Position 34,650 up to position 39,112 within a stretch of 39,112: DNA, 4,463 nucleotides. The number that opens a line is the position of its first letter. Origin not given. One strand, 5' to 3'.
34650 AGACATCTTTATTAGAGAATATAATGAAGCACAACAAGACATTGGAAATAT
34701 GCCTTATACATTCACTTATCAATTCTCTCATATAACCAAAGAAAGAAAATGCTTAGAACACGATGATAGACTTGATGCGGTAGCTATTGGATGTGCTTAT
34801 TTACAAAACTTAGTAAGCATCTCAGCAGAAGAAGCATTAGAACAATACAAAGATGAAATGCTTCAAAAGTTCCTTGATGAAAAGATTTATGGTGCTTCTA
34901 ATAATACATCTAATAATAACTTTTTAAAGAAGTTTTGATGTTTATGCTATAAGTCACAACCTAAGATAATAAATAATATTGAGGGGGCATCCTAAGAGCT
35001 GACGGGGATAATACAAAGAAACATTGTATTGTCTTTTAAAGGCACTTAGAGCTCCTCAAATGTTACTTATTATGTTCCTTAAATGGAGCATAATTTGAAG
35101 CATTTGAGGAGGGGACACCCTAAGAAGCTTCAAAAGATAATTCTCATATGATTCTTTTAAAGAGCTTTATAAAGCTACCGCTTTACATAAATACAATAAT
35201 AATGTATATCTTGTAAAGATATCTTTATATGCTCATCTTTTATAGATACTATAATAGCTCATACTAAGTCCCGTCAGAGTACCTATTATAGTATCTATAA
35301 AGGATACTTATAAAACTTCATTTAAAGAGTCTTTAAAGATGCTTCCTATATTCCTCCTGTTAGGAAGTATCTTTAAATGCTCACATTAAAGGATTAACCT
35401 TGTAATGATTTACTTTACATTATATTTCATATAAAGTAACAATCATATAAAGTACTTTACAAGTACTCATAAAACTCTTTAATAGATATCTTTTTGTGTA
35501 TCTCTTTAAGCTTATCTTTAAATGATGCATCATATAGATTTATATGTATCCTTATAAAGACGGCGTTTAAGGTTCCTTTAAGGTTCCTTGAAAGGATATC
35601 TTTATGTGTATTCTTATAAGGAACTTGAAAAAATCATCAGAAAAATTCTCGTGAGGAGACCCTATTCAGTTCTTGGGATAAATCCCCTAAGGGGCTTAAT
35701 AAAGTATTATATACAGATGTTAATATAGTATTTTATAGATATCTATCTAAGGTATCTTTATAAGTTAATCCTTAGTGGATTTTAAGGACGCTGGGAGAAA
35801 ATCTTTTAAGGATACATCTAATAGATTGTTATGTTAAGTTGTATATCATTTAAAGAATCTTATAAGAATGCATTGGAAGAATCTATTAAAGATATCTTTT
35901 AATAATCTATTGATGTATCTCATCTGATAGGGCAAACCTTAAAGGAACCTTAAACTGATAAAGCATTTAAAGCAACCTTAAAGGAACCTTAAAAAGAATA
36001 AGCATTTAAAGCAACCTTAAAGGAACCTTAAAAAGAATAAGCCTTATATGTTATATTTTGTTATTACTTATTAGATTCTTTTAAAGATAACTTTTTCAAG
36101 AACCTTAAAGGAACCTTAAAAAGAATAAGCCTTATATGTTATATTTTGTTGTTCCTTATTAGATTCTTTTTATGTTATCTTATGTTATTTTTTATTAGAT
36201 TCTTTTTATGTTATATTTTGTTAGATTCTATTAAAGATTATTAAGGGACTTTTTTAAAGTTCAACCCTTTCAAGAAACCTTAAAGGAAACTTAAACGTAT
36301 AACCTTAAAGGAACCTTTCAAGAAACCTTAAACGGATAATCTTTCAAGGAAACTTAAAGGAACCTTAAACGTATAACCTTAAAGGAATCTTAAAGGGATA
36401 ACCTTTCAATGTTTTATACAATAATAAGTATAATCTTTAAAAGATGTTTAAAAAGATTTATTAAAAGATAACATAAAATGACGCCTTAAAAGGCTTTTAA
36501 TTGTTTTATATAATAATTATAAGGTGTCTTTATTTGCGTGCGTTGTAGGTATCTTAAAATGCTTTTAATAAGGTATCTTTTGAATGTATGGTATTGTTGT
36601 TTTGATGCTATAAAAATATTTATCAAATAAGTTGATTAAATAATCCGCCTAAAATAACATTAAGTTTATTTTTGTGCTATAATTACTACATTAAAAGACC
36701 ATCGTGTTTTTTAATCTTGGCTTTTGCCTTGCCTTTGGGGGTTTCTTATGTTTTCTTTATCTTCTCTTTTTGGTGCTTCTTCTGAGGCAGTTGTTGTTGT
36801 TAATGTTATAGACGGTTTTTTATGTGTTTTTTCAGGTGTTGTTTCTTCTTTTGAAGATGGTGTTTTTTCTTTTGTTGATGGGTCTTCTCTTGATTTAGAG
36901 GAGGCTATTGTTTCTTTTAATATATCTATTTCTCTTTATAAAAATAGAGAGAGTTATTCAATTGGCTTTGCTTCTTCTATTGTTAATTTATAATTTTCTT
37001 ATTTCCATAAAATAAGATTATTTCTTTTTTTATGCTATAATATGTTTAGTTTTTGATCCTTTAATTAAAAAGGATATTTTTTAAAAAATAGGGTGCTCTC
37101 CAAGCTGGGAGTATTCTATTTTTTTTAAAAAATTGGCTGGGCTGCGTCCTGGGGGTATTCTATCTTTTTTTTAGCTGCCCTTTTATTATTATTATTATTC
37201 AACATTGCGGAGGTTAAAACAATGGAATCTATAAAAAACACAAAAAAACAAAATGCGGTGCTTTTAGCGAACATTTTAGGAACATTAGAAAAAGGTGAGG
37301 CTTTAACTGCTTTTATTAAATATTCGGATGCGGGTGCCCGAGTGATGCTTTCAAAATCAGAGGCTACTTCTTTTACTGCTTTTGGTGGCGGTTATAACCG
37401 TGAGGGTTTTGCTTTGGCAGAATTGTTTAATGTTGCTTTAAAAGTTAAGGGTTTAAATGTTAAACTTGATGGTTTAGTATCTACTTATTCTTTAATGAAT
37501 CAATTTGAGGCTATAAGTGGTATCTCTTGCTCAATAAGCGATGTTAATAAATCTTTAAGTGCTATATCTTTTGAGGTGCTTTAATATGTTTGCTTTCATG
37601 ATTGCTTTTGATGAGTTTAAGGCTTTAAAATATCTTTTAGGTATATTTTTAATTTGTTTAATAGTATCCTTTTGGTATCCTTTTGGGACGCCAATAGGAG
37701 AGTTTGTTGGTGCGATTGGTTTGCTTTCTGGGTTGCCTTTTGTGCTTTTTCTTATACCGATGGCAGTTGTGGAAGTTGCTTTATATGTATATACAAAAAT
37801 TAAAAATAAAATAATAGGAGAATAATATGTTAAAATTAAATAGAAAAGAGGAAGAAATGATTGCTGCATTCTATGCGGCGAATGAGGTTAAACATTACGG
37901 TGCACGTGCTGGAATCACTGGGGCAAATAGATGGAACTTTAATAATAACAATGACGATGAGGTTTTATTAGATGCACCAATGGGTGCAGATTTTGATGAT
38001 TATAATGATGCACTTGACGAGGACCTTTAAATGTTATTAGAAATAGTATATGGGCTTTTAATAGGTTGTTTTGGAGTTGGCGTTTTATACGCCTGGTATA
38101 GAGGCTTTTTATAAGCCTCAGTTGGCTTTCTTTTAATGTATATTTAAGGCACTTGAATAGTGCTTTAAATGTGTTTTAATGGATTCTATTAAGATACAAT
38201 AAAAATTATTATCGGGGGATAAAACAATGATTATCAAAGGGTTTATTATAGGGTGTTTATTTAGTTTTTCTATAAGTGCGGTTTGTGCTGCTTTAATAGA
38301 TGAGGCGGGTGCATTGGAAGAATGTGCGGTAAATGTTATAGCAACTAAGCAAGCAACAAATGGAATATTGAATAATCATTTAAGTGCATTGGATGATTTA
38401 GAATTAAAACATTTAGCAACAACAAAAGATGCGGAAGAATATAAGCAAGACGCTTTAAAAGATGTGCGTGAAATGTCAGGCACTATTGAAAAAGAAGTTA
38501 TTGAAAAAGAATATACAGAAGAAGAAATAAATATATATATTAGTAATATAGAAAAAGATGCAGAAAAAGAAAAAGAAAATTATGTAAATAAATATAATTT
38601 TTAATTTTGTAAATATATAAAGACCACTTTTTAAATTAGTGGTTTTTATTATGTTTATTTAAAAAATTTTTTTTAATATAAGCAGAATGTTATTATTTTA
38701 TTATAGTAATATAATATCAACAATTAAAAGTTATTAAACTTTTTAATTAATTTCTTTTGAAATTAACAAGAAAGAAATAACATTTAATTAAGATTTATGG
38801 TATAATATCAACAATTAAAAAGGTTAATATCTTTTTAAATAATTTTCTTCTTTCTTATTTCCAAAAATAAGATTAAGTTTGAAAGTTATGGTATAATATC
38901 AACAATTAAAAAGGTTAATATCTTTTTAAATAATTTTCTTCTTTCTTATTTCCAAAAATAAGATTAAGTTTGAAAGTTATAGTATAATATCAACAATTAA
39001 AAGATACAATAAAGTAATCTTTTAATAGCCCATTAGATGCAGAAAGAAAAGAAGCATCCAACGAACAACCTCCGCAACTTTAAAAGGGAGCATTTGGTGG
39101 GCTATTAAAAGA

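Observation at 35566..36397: Iteron-like array of an 11-bp unit (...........) with helical-turn periodicity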

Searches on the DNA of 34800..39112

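Call 38: search_rna_families(source=window, start=34800, end=39112, threshold=evalue, max_evalue=1)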
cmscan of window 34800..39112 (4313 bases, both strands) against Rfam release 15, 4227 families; matches with E-value up to 1: 1.
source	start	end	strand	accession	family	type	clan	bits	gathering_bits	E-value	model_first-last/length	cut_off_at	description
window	35052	35111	+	RF03351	MIR6020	Gene; miRNA;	-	21.4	118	0.85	1-110/110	no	MIR6020 microRNA precursor family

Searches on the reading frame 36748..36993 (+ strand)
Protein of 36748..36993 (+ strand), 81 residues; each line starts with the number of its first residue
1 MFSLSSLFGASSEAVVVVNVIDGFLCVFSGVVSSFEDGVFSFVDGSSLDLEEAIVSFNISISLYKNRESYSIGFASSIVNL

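Call 69: search_protein_families(library=pfam, max_evalue=0.01, proteins=[window:36748-36993:+])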
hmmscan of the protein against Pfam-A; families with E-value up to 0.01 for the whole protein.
window:36748-36993:+ (81 aa): 0 families

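Call 73: find_encoding_contigs(protein=window:36748-36993:+, flank=4000, max_places=8)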
Protein window:36748-36993:+ (81 aa): 2 contigs read that carry it; 1 place shown.
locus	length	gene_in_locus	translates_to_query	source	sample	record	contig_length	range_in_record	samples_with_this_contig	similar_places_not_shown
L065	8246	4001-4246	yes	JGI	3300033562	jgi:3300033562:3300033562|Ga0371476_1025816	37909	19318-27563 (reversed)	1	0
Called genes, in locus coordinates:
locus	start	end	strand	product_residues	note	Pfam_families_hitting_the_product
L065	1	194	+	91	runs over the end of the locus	-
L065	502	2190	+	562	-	PF22530:Terminase-T7_RNaseH-like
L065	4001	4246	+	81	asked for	-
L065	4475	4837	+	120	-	-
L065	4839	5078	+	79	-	-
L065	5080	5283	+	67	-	-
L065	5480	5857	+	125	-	-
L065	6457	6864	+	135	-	-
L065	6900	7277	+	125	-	-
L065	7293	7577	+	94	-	-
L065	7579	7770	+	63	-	-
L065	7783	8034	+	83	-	-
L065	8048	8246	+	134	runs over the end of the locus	-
